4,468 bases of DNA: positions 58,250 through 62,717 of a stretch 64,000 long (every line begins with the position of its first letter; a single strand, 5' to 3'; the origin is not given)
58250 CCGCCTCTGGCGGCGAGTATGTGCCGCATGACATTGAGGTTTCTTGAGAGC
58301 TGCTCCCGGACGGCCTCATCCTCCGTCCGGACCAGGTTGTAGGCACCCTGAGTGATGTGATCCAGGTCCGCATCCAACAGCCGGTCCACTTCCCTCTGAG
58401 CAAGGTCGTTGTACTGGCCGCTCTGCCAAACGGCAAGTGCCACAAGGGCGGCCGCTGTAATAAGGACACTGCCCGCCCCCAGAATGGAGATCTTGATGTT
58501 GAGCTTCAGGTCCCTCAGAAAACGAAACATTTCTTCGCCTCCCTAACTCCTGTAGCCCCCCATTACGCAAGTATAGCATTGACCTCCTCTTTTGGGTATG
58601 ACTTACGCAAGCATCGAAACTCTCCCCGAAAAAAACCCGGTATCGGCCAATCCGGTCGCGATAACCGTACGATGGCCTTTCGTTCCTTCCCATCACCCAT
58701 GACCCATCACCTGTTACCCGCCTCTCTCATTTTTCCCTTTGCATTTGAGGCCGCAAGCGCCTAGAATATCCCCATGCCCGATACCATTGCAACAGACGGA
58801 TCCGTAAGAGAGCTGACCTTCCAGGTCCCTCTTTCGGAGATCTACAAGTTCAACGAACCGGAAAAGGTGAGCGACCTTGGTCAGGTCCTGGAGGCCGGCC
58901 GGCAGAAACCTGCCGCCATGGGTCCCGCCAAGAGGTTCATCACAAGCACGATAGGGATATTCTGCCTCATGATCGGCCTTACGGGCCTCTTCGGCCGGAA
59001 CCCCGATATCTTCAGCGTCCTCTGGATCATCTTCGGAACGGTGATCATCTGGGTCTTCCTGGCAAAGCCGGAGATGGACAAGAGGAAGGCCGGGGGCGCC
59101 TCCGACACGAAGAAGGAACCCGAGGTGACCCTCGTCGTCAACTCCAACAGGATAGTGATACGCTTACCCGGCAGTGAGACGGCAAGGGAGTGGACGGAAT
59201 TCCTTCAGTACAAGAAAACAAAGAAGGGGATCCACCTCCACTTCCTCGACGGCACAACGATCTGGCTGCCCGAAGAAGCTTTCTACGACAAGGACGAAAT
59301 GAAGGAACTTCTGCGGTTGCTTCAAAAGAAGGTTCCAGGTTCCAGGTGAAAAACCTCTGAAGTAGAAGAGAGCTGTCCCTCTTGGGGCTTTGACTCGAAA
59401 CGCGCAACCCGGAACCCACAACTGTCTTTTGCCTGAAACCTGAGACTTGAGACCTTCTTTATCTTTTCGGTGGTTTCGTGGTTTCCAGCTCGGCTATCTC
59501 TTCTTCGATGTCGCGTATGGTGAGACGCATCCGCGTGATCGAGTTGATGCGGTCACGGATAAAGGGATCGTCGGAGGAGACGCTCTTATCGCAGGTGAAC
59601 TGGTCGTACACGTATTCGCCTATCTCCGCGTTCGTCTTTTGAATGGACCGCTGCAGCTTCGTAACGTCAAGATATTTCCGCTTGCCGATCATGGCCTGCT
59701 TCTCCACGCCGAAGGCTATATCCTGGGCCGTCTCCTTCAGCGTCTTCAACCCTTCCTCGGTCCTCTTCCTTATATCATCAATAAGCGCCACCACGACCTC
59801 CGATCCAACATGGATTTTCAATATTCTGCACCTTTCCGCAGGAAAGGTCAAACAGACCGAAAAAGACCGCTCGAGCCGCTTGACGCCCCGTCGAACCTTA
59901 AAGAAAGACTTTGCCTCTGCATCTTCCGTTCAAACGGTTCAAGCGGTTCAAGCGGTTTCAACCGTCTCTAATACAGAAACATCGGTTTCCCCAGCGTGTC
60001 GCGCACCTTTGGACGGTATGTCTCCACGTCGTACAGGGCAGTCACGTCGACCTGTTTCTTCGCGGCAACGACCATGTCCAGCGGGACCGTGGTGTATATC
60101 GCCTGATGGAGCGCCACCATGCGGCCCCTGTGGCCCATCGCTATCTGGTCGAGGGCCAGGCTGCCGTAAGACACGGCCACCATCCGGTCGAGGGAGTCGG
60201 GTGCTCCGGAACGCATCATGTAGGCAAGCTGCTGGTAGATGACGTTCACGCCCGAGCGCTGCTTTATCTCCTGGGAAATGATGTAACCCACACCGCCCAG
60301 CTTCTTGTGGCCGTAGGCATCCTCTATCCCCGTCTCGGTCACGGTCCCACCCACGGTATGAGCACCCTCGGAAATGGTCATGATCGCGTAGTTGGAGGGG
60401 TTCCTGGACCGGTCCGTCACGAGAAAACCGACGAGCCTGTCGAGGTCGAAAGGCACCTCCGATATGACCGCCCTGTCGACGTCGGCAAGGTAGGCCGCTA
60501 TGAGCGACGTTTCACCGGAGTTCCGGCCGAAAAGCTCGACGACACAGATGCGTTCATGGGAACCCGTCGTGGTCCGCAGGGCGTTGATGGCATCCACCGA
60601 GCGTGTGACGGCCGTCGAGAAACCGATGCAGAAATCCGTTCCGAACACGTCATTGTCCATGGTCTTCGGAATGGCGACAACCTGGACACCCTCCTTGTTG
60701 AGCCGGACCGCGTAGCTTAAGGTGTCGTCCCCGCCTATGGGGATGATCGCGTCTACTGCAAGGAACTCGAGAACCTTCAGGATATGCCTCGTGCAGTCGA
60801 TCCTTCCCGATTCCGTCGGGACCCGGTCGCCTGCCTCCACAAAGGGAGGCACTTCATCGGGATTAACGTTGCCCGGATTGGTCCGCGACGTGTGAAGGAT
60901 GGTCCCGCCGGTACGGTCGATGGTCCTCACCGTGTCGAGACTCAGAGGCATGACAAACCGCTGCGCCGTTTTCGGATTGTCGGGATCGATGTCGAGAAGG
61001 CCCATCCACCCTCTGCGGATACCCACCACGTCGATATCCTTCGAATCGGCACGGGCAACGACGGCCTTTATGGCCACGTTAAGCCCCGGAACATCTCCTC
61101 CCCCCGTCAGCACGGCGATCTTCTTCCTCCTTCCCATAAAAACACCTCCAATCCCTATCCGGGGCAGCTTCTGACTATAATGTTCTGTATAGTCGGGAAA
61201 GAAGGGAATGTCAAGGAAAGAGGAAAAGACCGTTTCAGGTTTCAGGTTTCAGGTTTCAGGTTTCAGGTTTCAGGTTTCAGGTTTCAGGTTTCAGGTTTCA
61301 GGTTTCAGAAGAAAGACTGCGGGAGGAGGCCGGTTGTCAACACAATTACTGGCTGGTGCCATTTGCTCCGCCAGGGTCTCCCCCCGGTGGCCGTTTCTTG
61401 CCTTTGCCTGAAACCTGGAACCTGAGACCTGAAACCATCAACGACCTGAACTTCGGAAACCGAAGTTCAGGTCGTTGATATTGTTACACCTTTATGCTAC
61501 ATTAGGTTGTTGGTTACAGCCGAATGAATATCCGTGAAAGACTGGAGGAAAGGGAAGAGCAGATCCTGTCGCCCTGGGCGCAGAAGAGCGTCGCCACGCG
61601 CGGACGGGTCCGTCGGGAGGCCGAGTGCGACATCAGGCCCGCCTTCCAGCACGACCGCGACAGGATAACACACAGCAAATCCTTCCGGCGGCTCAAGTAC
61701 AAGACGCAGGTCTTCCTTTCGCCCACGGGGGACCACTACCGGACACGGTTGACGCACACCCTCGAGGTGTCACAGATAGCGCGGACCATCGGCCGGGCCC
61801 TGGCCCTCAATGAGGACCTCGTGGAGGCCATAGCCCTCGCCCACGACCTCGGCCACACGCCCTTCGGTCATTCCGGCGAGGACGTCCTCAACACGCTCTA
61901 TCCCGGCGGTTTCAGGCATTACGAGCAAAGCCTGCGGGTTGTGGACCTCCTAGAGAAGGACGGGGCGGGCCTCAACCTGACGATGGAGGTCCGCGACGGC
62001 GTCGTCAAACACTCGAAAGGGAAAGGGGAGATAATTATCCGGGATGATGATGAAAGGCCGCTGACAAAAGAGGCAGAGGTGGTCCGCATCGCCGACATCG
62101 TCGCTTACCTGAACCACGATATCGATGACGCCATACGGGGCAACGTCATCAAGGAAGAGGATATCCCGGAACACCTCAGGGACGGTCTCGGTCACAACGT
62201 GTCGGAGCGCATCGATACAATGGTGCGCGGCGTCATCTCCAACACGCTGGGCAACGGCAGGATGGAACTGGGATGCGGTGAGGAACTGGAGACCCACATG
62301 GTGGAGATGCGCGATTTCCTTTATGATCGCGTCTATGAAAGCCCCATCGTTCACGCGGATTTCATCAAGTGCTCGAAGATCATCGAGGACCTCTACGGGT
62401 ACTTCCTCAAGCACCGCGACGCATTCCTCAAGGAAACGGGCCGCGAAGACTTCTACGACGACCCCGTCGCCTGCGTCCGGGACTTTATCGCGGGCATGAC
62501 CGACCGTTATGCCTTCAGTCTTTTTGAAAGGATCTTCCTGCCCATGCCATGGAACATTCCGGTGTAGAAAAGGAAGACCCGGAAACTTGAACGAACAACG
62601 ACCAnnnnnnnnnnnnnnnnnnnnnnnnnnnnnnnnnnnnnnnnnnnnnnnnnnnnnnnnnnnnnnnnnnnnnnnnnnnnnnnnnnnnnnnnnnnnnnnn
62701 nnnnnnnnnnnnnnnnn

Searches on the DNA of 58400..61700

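Call 58: search_rna_families(source=window, start=58400, end=61700, threshold=evalue, max_evalue=1)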
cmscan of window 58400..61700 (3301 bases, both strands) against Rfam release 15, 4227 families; matches with E-value up to 1: 3.
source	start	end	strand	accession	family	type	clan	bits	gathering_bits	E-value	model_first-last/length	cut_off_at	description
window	61432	61483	-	RF03501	mir-3140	Gene; miRNA;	-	24.7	93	0.12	1-90/90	no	mir-3140 microRNA precursor family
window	61431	61485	-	RF00980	mir-643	Gene; miRNA;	-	23.2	65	0.12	1-85/85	no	mir-643 microRNA precursor family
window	61437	61479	+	RF00980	mir-643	Gene; miRNA;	-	21.6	65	0.33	1-85/85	no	mir-643 microRNA precursor family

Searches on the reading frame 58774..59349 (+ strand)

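Call 61: search_protein_families(library=pfam, proteins=[window:58774-59349:+], max_evalue=0.001)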
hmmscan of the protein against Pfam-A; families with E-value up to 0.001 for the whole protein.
window:58774-59349:+ (191 aa): 1 family
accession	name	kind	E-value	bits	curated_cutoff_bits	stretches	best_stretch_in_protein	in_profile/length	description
PF14317.12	YcxB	-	6e-05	23.2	23.3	1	124-183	3-61/61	YcxB-like protein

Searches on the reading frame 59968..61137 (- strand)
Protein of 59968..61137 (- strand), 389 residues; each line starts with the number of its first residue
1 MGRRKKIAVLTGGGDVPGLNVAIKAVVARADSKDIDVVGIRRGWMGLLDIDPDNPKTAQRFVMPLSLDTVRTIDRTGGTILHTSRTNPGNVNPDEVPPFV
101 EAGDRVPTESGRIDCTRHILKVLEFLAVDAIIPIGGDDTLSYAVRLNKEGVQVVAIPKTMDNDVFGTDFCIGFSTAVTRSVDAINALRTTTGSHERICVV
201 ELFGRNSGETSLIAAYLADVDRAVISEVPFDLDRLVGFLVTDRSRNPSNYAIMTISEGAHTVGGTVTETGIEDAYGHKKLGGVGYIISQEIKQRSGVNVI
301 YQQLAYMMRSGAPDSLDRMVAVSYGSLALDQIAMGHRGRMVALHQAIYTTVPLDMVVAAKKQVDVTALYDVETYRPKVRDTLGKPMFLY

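Call 17: find_encoding_contigs(protein=window:59968-61137:-, flank=10000, max_places=10)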
Protein window:59968-61137:- (389 aa): no gene with exactly this product is on record in the collection.

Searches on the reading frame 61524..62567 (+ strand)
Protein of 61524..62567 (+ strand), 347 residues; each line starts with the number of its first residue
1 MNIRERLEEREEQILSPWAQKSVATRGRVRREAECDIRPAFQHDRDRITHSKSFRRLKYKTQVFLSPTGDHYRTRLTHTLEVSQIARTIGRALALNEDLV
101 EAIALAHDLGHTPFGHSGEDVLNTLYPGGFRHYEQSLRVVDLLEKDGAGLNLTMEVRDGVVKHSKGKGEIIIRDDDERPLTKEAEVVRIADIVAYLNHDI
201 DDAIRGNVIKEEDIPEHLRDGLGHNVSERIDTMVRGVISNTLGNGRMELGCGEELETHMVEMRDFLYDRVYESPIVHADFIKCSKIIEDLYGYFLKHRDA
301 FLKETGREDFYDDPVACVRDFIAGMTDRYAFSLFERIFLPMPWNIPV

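Call 61: search_protein_families(library=pfam, proteins=[window:61524-62567:+], max_evalue=0.001)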
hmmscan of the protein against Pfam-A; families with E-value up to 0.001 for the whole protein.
window:61524-62567:+ (347 aa): 2 families
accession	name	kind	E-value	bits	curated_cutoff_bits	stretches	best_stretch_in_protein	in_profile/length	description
PF01966.28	HD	-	1.5e-15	57.9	22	1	75-194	1-114/116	HD domain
PF13286.11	HD_assoc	-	1.9e-15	57.6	22.2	1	252-336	4-91/91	Phosphohydrolase-associated domain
